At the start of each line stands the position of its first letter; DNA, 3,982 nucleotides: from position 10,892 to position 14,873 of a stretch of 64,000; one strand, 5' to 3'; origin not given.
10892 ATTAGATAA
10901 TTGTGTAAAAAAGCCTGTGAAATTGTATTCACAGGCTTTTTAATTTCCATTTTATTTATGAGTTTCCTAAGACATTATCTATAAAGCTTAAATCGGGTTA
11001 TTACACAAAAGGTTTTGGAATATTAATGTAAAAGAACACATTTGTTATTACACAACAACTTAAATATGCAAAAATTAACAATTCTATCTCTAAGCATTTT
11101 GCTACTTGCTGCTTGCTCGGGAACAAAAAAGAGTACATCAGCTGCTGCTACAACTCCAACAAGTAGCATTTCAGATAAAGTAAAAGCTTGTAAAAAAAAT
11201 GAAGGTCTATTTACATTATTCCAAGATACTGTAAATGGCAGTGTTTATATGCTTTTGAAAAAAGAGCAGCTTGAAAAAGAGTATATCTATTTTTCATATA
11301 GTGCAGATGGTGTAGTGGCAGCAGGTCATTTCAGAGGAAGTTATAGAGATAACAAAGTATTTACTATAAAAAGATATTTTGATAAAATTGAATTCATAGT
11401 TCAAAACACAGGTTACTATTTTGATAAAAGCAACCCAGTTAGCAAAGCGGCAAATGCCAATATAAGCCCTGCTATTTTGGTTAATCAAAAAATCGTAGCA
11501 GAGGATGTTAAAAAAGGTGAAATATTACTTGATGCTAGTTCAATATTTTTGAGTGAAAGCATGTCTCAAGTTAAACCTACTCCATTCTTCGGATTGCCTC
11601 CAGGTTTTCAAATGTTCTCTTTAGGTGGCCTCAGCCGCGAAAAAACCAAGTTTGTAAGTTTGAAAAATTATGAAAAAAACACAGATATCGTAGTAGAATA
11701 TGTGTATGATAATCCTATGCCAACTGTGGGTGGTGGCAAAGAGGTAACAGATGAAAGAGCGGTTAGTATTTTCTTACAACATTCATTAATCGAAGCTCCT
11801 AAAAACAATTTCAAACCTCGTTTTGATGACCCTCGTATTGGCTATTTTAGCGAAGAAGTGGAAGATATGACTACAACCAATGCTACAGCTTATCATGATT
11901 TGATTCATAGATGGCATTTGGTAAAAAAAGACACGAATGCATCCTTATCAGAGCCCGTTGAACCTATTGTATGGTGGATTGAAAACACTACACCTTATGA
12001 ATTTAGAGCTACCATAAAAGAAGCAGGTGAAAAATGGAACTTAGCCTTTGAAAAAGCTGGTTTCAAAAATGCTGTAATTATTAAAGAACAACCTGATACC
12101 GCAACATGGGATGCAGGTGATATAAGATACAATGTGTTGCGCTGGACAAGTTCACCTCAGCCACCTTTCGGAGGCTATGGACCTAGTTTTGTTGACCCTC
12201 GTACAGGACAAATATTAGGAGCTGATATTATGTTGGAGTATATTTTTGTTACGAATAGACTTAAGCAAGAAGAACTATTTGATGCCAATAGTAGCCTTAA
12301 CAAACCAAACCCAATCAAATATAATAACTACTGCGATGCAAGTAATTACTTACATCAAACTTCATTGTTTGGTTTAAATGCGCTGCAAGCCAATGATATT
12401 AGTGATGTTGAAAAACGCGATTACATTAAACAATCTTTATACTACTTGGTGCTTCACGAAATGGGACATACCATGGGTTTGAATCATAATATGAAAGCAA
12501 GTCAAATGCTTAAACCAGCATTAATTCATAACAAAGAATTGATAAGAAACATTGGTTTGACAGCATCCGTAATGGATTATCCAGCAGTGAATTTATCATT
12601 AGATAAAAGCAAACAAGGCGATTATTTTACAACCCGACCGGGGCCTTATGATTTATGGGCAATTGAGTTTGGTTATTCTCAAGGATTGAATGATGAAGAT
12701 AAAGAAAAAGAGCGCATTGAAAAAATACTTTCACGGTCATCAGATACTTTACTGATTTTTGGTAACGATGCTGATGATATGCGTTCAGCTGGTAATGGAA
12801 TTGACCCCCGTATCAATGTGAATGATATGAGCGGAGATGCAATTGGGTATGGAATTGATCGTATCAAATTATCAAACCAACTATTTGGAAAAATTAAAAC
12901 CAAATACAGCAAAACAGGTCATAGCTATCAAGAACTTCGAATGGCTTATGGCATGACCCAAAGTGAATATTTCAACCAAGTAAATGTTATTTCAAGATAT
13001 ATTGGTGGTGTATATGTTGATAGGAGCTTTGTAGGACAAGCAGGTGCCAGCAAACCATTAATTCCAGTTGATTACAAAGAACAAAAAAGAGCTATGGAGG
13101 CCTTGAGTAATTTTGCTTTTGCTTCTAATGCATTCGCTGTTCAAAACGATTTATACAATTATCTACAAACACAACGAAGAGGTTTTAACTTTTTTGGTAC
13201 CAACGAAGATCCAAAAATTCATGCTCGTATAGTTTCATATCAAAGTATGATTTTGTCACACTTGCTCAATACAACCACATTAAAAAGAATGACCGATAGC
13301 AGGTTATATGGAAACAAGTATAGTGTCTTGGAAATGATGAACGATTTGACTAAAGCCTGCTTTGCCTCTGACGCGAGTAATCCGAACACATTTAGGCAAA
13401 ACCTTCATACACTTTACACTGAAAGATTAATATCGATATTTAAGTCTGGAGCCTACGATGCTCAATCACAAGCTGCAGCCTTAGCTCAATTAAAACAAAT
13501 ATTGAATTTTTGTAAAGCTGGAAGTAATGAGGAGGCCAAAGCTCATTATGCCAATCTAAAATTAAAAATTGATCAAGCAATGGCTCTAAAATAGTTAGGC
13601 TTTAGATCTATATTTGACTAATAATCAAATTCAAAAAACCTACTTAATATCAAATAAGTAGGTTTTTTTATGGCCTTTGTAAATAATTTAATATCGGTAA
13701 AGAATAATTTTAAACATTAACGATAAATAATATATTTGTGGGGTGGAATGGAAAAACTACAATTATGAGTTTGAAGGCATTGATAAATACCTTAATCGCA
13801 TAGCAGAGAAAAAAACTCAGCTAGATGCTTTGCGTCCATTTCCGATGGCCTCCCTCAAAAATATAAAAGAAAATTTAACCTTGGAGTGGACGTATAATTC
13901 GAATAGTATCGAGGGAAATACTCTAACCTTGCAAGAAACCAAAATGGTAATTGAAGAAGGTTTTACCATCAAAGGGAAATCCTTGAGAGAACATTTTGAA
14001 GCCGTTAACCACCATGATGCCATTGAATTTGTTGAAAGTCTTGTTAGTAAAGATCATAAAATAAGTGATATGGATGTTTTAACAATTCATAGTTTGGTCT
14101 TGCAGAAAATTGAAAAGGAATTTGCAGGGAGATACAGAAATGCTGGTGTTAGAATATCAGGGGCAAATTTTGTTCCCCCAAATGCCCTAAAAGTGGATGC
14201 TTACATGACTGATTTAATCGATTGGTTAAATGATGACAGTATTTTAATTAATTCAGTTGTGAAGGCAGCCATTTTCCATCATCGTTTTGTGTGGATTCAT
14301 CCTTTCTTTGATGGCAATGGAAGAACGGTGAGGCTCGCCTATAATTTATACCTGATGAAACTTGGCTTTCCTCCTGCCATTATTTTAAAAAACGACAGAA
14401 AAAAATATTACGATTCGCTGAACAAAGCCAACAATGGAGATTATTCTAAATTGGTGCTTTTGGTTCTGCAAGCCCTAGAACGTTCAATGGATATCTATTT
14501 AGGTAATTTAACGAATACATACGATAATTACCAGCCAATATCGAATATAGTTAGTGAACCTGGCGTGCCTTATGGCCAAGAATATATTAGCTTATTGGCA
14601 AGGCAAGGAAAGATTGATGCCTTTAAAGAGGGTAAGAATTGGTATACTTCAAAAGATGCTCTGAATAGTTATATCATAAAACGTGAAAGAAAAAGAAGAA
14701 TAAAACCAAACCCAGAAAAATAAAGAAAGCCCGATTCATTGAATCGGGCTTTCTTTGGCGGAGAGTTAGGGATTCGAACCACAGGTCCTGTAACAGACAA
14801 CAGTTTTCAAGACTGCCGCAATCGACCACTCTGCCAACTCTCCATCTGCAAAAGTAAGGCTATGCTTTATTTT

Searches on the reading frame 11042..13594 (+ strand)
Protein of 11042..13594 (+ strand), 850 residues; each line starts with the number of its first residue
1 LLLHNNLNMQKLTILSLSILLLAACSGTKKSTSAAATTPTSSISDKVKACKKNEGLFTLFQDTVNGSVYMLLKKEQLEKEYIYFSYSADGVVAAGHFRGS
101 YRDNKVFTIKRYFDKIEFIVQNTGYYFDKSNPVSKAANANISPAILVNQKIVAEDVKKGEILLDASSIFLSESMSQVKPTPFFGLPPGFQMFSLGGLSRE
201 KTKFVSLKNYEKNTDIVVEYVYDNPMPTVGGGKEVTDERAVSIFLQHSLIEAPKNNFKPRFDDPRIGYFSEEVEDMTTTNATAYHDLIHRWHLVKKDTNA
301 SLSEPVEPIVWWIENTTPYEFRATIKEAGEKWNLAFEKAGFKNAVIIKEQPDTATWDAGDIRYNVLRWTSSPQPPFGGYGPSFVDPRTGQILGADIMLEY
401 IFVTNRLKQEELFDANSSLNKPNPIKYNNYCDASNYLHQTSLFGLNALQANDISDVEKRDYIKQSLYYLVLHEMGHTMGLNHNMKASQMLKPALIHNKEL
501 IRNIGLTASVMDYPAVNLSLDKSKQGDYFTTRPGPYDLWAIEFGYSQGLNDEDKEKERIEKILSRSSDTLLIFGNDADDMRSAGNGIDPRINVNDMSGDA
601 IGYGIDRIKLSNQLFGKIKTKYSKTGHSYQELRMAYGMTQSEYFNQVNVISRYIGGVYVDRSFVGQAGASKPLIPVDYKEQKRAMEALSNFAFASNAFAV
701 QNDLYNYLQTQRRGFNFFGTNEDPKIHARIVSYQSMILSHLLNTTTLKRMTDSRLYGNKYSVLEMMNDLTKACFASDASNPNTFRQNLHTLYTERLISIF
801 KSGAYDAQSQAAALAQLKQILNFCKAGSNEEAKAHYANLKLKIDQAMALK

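Call 50: search_protein_families(library=pfam, proteins=[window:11042-13594:+], max_evalue=0.0001)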
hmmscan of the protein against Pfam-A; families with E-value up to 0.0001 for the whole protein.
window:11042-13594:+ (850 aa): 2 families
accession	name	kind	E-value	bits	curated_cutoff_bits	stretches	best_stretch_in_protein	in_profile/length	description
PF16313.11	DUF4953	-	4.4e-74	250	24.2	1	457-777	4-313/316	Met-zincin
PF17148.9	DUF5117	-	1.1e-18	68.2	27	1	119-296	21-189/189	Domain of unknown function (DUF5117)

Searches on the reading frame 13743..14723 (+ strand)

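Call 50: search_protein_families(library=pfam, proteins=[window:13743-14723:+], max_evalue=0.0001)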
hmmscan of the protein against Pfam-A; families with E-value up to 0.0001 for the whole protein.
window:13743-14723:+ (326 aa): 1 family
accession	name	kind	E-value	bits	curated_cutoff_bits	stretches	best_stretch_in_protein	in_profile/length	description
PF02661.23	Fic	-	1.9e-21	77.1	24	1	110-204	5-93/93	Fic/DOC family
